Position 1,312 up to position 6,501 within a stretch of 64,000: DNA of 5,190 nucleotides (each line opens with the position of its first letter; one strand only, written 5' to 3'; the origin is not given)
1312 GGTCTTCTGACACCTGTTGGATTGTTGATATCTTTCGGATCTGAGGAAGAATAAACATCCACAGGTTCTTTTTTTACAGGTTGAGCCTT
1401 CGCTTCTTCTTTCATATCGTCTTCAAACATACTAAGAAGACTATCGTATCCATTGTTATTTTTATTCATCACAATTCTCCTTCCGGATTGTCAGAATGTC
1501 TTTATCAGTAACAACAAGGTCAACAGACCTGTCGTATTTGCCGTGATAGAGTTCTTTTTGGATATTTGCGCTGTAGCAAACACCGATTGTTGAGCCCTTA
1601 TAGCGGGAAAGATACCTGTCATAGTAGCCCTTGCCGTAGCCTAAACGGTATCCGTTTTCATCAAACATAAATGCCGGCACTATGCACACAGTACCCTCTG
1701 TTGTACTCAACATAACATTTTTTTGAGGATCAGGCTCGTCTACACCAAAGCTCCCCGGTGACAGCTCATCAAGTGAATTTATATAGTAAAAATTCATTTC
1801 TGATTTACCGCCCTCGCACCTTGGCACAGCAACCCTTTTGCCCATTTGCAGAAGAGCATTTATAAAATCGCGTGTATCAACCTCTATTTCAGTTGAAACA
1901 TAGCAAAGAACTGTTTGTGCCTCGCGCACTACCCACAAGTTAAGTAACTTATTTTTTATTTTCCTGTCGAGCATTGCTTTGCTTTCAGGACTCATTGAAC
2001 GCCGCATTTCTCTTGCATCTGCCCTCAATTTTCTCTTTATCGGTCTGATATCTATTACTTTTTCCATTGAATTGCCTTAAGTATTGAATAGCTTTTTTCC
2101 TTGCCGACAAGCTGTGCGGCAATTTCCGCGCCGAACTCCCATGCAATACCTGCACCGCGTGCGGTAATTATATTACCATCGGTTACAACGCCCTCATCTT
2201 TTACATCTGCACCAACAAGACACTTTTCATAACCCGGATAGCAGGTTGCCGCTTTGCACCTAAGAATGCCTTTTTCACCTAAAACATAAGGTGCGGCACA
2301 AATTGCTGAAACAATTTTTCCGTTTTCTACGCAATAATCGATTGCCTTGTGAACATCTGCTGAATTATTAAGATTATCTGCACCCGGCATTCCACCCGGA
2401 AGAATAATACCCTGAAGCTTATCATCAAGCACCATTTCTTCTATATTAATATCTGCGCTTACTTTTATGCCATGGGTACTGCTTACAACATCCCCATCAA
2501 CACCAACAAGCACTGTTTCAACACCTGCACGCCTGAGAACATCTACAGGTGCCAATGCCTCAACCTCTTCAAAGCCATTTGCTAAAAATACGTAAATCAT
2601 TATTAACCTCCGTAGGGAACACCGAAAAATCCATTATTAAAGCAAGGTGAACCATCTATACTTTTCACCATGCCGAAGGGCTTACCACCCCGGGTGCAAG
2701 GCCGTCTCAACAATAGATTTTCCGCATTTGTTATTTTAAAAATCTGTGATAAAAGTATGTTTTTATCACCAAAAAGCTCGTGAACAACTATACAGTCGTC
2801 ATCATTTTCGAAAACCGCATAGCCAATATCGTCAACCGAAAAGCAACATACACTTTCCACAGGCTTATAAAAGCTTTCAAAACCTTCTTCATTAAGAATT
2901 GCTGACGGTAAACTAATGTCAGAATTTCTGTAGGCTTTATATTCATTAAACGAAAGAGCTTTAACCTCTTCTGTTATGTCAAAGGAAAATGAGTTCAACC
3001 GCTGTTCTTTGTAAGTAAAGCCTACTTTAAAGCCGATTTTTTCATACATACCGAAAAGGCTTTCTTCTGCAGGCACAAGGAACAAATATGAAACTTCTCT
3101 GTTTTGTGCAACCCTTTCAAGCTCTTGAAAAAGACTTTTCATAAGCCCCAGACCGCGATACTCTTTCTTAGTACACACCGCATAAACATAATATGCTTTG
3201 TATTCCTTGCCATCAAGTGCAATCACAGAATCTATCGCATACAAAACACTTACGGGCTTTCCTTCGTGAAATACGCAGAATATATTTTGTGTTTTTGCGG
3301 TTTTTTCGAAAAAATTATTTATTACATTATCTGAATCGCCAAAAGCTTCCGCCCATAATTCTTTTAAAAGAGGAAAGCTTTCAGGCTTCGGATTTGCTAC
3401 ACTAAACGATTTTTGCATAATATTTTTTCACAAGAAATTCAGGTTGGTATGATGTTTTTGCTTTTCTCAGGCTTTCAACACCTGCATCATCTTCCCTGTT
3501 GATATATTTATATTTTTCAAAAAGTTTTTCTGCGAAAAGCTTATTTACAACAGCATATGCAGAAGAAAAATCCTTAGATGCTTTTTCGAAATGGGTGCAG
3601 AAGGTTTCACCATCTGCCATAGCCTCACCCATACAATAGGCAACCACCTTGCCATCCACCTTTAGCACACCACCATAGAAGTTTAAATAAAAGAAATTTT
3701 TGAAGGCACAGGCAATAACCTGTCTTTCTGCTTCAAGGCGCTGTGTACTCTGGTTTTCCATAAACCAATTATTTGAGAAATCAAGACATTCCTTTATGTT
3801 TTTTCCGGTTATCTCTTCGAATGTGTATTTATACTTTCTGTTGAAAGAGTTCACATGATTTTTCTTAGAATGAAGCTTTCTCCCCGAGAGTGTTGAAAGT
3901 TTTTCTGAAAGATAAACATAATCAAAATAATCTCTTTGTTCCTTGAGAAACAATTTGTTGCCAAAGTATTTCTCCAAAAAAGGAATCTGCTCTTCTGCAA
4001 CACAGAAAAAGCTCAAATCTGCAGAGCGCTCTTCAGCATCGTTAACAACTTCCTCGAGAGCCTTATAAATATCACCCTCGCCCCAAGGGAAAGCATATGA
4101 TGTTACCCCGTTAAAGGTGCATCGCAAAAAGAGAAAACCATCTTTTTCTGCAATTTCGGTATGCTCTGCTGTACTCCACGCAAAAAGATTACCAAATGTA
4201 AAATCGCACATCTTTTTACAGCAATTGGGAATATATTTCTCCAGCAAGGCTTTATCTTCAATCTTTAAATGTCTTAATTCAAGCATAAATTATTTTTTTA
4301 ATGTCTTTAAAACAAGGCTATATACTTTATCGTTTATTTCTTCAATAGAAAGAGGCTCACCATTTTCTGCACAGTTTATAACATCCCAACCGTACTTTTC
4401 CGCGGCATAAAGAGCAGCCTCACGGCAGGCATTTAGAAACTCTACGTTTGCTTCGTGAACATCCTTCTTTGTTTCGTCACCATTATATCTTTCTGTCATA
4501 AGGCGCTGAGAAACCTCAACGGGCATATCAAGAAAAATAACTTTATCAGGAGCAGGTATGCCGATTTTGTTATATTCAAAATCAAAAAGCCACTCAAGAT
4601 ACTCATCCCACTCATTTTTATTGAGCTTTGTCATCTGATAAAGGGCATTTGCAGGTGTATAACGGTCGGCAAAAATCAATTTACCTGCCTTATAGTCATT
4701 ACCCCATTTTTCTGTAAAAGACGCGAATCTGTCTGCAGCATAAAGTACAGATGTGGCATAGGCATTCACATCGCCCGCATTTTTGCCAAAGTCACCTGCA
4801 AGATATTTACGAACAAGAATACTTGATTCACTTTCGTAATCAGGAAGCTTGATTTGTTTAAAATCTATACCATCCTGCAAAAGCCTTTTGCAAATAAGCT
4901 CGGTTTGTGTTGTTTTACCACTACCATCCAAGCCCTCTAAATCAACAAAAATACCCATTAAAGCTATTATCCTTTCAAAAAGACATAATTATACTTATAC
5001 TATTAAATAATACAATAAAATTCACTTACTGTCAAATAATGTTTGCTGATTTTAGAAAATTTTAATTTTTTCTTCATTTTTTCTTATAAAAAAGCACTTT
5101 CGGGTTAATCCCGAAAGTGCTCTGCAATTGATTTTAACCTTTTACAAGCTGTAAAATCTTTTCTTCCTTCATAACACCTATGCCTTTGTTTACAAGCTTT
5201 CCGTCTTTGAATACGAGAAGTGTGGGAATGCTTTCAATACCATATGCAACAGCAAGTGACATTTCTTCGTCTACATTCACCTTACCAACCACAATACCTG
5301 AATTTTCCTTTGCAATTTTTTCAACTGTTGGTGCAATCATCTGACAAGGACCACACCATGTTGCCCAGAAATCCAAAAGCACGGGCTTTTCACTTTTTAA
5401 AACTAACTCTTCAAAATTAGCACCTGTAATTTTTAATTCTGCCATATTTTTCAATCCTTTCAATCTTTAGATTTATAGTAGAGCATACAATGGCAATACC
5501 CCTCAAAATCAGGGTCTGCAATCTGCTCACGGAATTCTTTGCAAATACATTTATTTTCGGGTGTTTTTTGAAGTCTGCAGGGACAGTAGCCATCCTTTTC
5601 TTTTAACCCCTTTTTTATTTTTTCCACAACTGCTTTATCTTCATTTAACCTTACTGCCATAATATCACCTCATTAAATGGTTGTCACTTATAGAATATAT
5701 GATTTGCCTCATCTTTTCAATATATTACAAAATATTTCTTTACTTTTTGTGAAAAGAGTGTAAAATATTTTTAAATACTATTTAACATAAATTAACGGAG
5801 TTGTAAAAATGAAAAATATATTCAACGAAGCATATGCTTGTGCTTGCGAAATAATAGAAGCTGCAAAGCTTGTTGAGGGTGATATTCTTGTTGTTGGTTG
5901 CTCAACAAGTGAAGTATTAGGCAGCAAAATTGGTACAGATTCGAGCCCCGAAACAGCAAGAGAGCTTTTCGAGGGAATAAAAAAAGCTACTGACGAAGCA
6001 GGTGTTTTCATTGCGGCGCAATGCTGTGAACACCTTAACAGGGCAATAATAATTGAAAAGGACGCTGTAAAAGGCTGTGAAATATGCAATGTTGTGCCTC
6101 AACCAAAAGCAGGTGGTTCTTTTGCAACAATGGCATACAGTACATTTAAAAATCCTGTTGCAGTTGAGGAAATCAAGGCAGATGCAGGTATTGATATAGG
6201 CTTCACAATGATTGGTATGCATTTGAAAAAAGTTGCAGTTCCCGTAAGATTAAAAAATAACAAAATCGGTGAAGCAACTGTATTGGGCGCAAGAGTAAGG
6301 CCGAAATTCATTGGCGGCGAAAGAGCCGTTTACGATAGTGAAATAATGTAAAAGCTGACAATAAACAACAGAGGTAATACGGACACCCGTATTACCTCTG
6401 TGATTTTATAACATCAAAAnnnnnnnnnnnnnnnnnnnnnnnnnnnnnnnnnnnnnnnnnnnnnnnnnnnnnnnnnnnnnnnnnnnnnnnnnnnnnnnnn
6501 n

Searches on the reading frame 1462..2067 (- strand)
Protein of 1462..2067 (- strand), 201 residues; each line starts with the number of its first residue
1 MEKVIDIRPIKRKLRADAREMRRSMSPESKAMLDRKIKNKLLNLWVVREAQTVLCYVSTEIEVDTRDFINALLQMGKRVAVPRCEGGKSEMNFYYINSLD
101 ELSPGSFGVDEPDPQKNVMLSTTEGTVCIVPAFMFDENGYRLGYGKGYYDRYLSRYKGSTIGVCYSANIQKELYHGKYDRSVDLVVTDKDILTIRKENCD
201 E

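Call 68: search_protein_families(library=pfam, proteins=[window:1462-2067:-], max_evalue=0.00001)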
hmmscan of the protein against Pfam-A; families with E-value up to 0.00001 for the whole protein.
window:1462-2067:- (201 aa): 1 family
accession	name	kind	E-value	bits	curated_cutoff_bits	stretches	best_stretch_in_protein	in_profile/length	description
PF01812.26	5-FTHF_cyc-lig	-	1.6e-39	136.2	27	1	11-187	1-185/186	5-formyltetrahydrofolate cyclo-ligase family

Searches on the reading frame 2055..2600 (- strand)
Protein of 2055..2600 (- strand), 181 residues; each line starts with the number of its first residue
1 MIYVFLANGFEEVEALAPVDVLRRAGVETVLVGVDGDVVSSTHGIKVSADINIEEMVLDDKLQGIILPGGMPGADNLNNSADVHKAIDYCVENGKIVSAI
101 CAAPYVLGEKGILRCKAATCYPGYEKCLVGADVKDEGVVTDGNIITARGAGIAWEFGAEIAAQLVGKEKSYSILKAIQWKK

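Call 68: search_protein_families(library=pfam, proteins=[window:2055-2600:-], max_evalue=0.00001)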
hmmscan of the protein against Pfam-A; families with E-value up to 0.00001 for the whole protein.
window:2055-2600:- (181 aa): 1 family
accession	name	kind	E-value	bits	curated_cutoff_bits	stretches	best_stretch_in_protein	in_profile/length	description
PF01965.30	DJ-1_PfpI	-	1.8e-41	142.1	26.6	1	2-162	3-164/165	DJ-1/PfpI family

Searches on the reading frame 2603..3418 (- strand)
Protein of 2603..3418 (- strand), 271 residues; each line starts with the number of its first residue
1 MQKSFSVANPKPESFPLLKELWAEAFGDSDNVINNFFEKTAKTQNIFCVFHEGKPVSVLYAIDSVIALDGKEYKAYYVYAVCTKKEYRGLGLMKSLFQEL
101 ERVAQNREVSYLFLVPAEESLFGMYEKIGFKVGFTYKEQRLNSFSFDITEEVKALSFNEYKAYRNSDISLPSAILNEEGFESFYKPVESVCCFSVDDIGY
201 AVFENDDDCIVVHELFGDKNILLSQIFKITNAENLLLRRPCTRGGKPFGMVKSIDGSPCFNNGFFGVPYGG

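Call 68: search_protein_families(library=pfam, proteins=[window:2603-3418:-], max_evalue=0.00001)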
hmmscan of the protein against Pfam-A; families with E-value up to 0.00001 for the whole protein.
window:2603-3418:- (271 aa): 4 families
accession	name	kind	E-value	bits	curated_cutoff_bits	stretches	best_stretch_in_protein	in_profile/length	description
PF13527.13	Acetyltransf_9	-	3.9e-19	69.3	25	1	11-132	6-126/127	Acetyltransferase (GNAT) domain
PF00583.31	Acetyltransf_1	-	1.1e-08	35.8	20.7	1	36-130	24-116/116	Acetyltransferase (GNAT) family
PF13508.13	Acetyltransf_7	-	8.2e-07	29.8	27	1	46-132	5-84/84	Acetyltransferase (GNAT) domain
PF13673.13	Acetyltransf_10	-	1.5e-06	28.7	23.6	1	46-132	33-109/128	Acetyltransferase (GNAT) domain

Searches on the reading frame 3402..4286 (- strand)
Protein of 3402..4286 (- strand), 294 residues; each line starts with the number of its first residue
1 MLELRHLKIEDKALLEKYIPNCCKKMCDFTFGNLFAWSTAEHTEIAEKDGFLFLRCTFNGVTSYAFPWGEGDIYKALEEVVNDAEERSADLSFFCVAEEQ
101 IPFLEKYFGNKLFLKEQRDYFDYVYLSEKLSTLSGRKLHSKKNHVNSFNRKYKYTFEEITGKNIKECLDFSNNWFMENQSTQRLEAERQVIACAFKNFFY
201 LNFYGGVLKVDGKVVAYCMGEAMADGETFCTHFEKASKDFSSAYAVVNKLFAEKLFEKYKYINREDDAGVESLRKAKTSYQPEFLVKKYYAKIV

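Call 68: search_protein_families(library=pfam, proteins=[window:3402-4286:-], max_evalue=0.00001)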
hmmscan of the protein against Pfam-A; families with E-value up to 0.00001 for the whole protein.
window:3402-4286:- (294 aa): 1 family
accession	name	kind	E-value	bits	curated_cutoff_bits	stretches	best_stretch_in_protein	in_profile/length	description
PF09924.15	LPG_synthase_C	-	1.3e-52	179.2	27.5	1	27-291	9-297/298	Phosphatidylglycerol lysyltransferase, C-terminal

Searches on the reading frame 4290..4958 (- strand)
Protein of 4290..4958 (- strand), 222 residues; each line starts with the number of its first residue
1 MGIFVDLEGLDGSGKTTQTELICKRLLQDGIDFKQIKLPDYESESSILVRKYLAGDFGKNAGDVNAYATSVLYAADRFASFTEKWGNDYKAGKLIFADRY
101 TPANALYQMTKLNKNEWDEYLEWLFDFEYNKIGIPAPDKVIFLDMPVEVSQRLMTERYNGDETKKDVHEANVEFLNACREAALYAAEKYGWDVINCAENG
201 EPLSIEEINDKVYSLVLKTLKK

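Call 68: search_protein_families(library=pfam, proteins=[window:4290-4958:-], max_evalue=0.00001)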
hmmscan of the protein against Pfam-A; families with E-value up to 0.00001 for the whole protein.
window:4290-4958:- (222 aa): 1 family
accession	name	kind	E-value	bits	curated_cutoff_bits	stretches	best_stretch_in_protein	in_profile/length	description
PF02223.23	Thymidylate_kin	-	5.9e-21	75.4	27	1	7-197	1-175/185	Thymidylate kinase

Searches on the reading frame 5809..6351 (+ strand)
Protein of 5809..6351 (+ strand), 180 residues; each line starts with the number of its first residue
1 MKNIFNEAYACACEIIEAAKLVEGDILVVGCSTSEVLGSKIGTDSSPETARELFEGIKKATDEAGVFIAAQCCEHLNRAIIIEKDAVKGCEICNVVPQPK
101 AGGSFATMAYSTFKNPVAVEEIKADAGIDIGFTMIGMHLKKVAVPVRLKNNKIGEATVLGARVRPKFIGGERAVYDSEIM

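Call 68: search_protein_families(library=pfam, proteins=[window:5809-6351:+], max_evalue=0.00001)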
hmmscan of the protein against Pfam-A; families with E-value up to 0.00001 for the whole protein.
window:5809-6351:+ (180 aa): 1 family
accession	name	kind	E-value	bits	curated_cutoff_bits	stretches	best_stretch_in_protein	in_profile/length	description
PF04260.17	DUF436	-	6.3e-73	244.4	25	1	10-175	4-171/171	Protein of unknown function (DUF436)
